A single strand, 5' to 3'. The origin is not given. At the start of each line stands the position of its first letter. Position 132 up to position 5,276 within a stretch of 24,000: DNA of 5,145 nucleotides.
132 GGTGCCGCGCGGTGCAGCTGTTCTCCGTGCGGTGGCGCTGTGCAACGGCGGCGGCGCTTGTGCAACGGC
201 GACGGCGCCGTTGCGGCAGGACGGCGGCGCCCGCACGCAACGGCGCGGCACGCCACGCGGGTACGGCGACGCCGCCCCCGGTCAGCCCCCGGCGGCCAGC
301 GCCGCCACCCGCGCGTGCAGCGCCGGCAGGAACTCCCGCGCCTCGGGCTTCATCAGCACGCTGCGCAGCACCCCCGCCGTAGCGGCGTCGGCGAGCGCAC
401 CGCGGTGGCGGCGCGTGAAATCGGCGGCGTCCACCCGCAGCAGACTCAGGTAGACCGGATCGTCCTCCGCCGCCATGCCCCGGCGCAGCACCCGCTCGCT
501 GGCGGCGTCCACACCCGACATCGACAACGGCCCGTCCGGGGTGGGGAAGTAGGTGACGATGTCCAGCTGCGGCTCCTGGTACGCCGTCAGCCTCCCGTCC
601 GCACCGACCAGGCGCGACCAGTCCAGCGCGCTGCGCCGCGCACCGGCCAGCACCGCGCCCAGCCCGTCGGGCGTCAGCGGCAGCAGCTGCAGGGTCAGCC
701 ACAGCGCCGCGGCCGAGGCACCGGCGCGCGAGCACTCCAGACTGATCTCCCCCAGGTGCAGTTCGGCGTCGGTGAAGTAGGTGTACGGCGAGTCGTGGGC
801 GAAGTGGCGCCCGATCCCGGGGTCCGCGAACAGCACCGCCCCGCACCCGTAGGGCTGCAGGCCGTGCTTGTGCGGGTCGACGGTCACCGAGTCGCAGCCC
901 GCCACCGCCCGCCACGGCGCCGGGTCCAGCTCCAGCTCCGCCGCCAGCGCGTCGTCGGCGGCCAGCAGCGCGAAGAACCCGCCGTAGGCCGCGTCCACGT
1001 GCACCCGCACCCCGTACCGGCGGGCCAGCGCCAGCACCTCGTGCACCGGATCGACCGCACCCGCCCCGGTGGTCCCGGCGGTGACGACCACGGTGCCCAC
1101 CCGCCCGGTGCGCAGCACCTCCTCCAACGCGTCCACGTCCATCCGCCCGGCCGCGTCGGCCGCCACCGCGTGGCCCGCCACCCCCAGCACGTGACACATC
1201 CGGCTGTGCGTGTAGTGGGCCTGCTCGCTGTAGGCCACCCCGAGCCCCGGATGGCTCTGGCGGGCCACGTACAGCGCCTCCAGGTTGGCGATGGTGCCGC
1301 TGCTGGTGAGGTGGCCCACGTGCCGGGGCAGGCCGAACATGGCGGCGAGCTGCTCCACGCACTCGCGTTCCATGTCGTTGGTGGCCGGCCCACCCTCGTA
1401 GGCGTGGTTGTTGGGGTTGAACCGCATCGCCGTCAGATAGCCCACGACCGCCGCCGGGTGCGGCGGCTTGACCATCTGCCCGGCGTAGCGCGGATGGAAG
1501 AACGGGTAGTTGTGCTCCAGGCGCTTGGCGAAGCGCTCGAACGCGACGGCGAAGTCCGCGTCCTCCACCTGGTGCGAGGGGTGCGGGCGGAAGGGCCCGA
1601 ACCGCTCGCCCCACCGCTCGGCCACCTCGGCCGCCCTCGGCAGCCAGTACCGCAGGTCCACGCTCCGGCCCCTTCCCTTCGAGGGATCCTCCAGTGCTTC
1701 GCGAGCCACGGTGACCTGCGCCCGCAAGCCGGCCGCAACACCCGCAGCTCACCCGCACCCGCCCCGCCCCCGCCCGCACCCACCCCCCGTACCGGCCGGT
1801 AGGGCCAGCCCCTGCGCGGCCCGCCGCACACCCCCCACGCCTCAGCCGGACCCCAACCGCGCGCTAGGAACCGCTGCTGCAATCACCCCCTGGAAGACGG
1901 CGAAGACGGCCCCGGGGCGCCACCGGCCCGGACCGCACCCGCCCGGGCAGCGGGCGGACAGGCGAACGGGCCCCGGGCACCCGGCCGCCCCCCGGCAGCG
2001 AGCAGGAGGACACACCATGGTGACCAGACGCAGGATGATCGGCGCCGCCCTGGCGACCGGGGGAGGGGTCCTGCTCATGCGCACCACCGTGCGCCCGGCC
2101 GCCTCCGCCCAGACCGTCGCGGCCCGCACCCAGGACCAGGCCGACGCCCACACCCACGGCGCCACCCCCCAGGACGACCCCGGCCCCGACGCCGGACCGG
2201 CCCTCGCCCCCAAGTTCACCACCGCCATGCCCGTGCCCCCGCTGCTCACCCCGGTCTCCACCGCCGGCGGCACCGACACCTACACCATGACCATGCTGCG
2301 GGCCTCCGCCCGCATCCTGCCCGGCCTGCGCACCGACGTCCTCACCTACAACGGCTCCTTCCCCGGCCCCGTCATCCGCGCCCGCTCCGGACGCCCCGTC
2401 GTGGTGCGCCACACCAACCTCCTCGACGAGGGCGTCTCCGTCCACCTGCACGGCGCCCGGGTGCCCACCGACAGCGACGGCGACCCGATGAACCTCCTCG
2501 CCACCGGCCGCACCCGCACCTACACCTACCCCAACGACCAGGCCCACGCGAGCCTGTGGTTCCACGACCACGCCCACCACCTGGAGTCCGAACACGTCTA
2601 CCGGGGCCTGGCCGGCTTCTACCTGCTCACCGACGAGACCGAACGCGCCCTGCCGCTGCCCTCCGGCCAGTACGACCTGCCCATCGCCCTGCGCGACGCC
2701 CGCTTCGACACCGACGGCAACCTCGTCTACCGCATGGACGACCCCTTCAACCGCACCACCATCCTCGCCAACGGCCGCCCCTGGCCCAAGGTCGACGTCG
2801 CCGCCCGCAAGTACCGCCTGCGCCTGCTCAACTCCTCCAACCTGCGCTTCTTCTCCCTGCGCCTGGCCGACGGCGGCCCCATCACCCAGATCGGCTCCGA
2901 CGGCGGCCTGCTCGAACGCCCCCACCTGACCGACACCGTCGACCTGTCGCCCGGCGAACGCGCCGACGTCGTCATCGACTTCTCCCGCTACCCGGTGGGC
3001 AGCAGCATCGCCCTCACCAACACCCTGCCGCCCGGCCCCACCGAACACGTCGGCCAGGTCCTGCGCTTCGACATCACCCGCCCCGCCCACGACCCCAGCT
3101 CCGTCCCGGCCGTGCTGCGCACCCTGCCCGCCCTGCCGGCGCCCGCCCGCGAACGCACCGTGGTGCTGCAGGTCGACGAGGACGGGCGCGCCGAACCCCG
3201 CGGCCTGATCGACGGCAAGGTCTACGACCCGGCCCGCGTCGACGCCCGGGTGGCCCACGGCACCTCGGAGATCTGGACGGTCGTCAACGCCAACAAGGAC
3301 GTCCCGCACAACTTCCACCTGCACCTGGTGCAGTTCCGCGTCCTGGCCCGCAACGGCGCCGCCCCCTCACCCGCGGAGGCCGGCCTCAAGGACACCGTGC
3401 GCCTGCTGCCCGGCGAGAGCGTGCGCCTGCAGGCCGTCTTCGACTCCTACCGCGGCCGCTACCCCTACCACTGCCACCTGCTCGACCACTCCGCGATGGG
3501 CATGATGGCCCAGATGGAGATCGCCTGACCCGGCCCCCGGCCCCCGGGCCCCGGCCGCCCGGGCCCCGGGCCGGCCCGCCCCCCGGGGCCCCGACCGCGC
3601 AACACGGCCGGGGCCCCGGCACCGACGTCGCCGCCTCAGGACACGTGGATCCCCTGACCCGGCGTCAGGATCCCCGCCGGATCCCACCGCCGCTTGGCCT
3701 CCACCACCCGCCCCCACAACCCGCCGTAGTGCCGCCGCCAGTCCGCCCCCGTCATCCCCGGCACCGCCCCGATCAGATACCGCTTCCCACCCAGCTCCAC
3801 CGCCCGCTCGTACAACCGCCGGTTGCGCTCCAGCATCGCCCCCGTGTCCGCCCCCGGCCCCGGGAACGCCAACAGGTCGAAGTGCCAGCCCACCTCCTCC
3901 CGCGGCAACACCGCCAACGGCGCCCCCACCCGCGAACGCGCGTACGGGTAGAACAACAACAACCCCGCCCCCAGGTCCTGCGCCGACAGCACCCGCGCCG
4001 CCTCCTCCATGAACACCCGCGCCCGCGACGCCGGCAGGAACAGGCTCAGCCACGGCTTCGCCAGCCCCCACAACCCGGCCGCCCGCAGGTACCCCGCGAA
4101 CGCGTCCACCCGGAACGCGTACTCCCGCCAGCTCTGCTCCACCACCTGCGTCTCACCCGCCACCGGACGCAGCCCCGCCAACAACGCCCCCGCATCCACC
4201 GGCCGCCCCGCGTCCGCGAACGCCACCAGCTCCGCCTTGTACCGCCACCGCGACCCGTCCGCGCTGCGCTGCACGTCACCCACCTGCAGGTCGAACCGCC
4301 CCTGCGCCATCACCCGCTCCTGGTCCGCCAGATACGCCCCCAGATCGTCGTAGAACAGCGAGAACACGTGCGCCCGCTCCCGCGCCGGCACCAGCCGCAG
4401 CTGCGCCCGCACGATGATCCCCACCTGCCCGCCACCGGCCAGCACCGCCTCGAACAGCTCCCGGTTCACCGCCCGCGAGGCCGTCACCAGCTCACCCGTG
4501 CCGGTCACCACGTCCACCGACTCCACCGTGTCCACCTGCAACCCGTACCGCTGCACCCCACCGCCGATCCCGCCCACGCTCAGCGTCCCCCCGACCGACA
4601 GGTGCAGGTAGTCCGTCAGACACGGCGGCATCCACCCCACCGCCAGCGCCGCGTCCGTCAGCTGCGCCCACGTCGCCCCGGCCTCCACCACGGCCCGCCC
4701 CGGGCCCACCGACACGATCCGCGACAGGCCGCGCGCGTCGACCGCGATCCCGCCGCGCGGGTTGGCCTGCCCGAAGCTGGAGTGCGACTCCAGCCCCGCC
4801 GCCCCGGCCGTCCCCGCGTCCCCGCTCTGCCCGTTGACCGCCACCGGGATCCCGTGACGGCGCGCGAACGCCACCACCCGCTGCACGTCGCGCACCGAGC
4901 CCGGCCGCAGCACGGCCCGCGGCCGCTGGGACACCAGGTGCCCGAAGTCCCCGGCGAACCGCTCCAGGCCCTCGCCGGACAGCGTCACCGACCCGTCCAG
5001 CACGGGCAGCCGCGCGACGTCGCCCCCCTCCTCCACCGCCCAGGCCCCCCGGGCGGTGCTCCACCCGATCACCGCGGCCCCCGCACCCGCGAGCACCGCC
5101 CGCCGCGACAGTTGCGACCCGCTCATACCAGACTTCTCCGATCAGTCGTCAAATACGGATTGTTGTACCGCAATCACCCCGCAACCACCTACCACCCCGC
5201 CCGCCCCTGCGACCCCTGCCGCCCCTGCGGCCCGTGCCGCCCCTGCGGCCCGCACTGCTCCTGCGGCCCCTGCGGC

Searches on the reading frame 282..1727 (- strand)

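Call 20: search_protein_families(library=pfam, proteins=[window:282-1727:-], max_evalue=0.01)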
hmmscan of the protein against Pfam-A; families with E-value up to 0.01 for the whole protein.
window:282-1727:- (481 aa): 4 families
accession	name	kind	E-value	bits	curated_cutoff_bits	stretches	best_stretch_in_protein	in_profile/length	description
PF00282.25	Pyridoxal_deC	-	2.6e-25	89.4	27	1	92-348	53-329/375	Pyridoxal-dependent decarboxylase conserved domain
PF01212.27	Beta_elim_lyase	-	1.5e-11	44.6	27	1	107-301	25-212/288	Beta-eliminating lyase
PF00266.25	Aminotran_5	-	9e-09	35.2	21.5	1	93-247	18-177/371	Aminotransferase class-V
PF00155.27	Aminotran_1_2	-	2.6e-08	33.9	19.7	1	122-275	46-213/361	Aminotransferase class I and II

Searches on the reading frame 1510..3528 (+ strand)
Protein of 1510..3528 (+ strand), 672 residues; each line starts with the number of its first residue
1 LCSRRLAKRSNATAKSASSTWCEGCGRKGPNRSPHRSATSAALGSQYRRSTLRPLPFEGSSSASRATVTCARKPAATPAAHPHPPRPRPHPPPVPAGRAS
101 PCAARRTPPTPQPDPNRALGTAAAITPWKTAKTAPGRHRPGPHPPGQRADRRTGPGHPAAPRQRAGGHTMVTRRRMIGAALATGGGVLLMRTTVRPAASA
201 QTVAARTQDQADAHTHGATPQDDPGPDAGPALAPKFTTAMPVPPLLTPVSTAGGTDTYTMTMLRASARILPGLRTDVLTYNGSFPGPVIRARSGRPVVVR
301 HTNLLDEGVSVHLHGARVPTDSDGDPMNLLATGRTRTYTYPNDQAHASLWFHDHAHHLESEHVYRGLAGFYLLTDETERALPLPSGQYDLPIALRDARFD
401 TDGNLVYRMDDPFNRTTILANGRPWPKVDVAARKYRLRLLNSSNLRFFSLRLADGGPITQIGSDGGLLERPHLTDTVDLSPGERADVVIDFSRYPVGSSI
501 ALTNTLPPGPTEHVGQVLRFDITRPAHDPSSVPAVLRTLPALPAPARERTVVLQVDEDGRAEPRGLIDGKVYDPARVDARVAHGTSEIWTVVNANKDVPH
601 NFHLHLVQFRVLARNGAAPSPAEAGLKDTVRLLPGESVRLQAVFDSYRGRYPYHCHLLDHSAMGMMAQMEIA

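Call 20: search_protein_families(library=pfam, proteins=[window:1510-3528:+], max_evalue=0.01)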
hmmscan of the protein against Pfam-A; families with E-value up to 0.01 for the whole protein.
window:1510-3528:+ (672 aa): 4 families
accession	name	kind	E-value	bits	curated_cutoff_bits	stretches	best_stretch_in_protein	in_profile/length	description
PF07732.21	Cu-oxidase_3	-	3.2e-25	89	21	1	269-376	9-117/119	Multicopper oxidase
PF07731.20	Cu-oxidase_2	-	3.4e-23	82.3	20.4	1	564-670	23-132/137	Multicopper oxidase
PF00394.28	Cu-oxidase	-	1.2e-05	25.9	21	1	429-493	61-124/157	Multicopper oxidase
PF00127.26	Copper-bind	-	0.0078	17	21.2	0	580-670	20-97/99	Copper binding proteins, plastocyanin/azurin family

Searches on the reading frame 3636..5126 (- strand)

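Call 20: search_protein_families(library=pfam, proteins=[window:3636-5126:-], max_evalue=0.01)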
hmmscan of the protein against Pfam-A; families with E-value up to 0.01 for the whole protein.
window:3636-5126:- (496 aa): 2 families
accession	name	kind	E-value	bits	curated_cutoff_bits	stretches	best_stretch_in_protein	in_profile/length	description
PF09265.15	Cytokin-bind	-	2.8e-26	93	23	1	314-493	98-280/281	Cytokinin dehydrogenase 1, FAD and cytokinin binding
PF01565.28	FAD_binding_4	-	1.4e-22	80.3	26.4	1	69-216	1-138/139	FAD binding domain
